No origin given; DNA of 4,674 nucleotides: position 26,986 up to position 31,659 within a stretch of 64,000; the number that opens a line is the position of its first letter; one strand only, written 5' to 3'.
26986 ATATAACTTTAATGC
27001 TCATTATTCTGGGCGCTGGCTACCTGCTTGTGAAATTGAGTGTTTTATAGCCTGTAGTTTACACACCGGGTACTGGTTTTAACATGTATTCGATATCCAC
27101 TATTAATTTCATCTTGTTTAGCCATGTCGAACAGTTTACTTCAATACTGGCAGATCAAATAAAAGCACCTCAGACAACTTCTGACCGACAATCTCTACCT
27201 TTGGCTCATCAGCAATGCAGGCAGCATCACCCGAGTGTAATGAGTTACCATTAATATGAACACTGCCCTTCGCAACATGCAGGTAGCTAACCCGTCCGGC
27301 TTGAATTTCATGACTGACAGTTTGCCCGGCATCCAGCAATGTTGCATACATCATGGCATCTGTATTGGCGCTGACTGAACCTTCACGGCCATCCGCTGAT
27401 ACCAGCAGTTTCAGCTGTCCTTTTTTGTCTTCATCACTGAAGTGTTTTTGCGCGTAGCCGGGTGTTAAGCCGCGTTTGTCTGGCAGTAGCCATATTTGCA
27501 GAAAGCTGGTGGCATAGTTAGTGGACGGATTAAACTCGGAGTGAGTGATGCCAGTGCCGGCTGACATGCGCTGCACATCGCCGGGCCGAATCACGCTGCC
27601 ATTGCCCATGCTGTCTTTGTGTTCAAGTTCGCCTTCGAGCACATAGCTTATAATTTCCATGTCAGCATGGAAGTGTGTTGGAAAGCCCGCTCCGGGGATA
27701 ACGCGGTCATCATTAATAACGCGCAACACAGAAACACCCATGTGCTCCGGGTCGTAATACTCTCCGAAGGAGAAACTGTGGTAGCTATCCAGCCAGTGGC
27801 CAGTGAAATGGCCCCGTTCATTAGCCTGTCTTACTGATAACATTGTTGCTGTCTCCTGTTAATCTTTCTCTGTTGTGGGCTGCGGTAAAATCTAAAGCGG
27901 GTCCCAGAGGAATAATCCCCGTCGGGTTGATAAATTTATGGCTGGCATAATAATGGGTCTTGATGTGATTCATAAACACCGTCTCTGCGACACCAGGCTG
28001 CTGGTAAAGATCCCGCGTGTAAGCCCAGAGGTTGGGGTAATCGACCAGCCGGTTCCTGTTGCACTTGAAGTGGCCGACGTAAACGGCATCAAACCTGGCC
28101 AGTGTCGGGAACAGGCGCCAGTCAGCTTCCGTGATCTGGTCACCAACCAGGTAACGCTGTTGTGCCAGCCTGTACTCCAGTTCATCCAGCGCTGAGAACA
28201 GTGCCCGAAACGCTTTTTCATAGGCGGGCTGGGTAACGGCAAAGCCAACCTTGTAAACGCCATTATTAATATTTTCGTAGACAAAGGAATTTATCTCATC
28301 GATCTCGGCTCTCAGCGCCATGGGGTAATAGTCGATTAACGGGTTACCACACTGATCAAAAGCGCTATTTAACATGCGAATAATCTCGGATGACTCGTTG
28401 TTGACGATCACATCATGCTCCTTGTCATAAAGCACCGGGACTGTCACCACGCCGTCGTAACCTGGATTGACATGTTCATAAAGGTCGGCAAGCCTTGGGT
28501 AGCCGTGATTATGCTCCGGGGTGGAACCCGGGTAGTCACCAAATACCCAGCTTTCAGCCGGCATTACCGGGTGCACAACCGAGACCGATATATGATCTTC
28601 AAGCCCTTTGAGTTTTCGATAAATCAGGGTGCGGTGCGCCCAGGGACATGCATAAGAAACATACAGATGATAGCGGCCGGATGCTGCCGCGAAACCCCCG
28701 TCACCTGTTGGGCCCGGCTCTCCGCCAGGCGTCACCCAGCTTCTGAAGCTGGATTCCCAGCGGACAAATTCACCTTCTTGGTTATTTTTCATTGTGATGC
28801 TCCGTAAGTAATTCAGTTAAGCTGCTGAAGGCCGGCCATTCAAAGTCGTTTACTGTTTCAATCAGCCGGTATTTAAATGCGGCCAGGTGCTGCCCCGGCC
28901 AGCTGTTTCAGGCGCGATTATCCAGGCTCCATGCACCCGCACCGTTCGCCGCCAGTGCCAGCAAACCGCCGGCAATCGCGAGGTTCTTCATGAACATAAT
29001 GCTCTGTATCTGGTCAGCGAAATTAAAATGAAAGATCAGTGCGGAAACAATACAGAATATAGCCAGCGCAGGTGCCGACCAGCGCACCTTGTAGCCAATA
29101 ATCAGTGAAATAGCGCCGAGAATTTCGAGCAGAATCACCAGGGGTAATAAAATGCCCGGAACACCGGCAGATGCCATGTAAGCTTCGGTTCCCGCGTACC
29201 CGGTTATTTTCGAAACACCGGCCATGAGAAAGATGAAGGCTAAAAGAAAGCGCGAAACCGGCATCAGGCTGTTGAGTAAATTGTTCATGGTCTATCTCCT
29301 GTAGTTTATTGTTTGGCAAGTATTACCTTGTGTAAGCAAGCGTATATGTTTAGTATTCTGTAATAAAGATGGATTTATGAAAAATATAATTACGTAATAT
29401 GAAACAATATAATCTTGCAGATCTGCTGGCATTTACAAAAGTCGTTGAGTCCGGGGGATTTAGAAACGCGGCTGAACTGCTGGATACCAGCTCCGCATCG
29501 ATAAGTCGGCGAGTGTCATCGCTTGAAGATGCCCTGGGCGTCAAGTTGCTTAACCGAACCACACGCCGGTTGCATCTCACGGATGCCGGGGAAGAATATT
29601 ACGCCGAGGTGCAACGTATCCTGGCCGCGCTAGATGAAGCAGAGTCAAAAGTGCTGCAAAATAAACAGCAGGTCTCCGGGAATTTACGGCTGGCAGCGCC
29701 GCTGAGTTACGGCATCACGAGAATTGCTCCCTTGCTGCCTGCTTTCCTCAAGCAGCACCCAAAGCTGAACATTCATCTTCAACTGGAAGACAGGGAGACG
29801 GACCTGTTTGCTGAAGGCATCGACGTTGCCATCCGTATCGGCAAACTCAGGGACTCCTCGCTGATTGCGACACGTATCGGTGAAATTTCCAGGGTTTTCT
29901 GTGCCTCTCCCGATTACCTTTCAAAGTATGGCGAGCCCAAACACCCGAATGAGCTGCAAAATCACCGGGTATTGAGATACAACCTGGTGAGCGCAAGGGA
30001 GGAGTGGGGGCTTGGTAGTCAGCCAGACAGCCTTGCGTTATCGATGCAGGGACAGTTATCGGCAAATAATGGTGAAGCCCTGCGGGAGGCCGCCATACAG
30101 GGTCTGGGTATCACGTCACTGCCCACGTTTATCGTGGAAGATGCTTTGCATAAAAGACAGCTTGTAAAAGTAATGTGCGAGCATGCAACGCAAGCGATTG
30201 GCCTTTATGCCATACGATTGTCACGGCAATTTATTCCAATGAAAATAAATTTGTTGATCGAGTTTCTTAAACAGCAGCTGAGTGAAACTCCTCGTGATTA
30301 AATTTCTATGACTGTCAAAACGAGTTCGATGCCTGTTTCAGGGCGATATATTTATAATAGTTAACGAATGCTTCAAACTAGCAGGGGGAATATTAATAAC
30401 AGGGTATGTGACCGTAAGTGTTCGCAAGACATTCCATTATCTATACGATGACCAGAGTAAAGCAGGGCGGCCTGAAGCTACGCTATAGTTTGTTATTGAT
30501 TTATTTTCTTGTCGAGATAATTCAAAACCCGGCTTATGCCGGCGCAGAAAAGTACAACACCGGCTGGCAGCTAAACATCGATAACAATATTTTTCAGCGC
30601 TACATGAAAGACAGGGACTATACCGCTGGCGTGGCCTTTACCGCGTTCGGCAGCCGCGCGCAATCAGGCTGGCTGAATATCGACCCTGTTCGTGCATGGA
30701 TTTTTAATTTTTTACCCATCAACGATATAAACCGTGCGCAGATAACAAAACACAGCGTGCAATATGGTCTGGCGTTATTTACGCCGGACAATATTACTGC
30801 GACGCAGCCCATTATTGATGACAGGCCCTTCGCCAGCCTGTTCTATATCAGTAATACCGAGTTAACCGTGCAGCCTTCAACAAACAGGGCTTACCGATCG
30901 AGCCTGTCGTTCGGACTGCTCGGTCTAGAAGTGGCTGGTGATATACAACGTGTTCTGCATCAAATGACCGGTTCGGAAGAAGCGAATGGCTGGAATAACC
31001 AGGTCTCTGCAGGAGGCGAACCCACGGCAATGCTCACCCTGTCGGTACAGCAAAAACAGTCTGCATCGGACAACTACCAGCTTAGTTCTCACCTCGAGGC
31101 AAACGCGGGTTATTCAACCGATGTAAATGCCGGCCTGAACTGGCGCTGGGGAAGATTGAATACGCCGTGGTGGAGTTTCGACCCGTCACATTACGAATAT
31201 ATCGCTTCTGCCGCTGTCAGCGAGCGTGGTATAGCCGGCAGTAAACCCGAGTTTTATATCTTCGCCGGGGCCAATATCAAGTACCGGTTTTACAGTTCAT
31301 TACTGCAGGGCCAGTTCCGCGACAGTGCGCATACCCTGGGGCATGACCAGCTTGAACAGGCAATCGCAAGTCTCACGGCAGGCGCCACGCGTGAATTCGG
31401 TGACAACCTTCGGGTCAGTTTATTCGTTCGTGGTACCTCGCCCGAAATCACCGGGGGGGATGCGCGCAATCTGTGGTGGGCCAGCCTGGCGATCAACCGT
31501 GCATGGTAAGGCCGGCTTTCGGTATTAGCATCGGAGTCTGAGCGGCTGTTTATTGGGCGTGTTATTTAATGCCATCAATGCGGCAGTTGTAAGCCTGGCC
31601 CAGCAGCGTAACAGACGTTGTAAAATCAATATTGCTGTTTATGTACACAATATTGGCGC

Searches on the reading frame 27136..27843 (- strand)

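Call 44: search_protein_families(library=pfam, proteins=[window:27136-27843:-], max_evalue=0.00001)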
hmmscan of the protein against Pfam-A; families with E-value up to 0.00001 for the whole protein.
window:27136-27843:- (235 aa): 3 families
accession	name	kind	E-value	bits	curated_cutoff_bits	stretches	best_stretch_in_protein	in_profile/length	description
PF02678.22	Pirin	-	1.6e-35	121.8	26.1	1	7-119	5-108/108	Pirin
PF17954.7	Pirin_C_2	-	8.5e-26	90.4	22.9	1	146-231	1-86/86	Quercetinase C-terminal cupin domain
PF07883.17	Cupin_2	-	1.6e-06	28.2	27.2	1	48-114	5-66/70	Cupin domain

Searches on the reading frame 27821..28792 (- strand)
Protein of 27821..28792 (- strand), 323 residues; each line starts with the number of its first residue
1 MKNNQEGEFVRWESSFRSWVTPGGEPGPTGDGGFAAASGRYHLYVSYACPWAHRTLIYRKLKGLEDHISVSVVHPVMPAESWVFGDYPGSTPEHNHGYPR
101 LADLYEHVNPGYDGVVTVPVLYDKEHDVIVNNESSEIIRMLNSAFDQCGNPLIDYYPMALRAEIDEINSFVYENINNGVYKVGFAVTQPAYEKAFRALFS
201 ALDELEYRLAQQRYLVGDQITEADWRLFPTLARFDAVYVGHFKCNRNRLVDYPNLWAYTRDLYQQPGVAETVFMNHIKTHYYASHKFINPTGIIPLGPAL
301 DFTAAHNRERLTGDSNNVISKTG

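Call 44: search_protein_families(library=pfam, proteins=[window:27821-28792:-], max_evalue=0.00001)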
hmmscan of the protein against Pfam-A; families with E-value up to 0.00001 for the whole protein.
window:27821-28792:- (323 aa): 3 families
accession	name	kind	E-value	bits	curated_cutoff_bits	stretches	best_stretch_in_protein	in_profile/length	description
PF13410.11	GST_C_2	-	3.6e-19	69.1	24.9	1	188-260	1-68/69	Glutathione S-transferase, C-terminal domain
PF13409.12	GST_N_2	-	1.4e-12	48.5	25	1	48-143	1-69/70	Glutathione S-transferase, N-terminal domain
PF00043.30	GST_C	-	2.2e-08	34.7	20.7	1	187-266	20-93/93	Glutathione S-transferase, C-terminal domain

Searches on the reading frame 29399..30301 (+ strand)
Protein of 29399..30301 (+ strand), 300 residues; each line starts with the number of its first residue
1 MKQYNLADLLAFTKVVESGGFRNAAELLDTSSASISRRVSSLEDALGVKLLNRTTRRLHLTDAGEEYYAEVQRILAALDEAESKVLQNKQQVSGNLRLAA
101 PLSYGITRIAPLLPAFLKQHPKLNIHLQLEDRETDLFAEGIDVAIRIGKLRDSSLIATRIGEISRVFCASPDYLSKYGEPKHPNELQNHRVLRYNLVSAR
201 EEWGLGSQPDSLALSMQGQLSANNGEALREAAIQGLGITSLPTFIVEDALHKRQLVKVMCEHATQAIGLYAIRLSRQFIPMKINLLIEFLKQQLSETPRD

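Call 44: search_protein_families(library=pfam, proteins=[window:29399-30301:+], max_evalue=0.00001)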
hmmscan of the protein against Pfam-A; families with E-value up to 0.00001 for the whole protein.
window:29399-30301:+ (300 aa): 2 families
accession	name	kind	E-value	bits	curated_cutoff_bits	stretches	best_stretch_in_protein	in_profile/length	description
PF03466.25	LysR_substrate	-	3.1e-38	131.7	28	1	90-294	2-208/209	LysR substrate binding domain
PF00126.33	HTH_1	-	9.3e-19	67.6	26.6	1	7-65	2-60/60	Bacterial regulatory helix-turn-helix protein, lysR family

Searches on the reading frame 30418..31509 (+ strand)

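Call 44: search_protein_families(library=pfam, proteins=[window:30418-31509:+], max_evalue=0.00001)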
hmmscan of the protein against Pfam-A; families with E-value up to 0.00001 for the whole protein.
window:30418-31509:+ (363 aa): 1 family
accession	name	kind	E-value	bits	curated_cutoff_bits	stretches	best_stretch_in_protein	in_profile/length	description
PF09982.15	LpxR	-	1.8e-40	139.3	26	1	32-362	7-322/323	Outer membrane protein LpxR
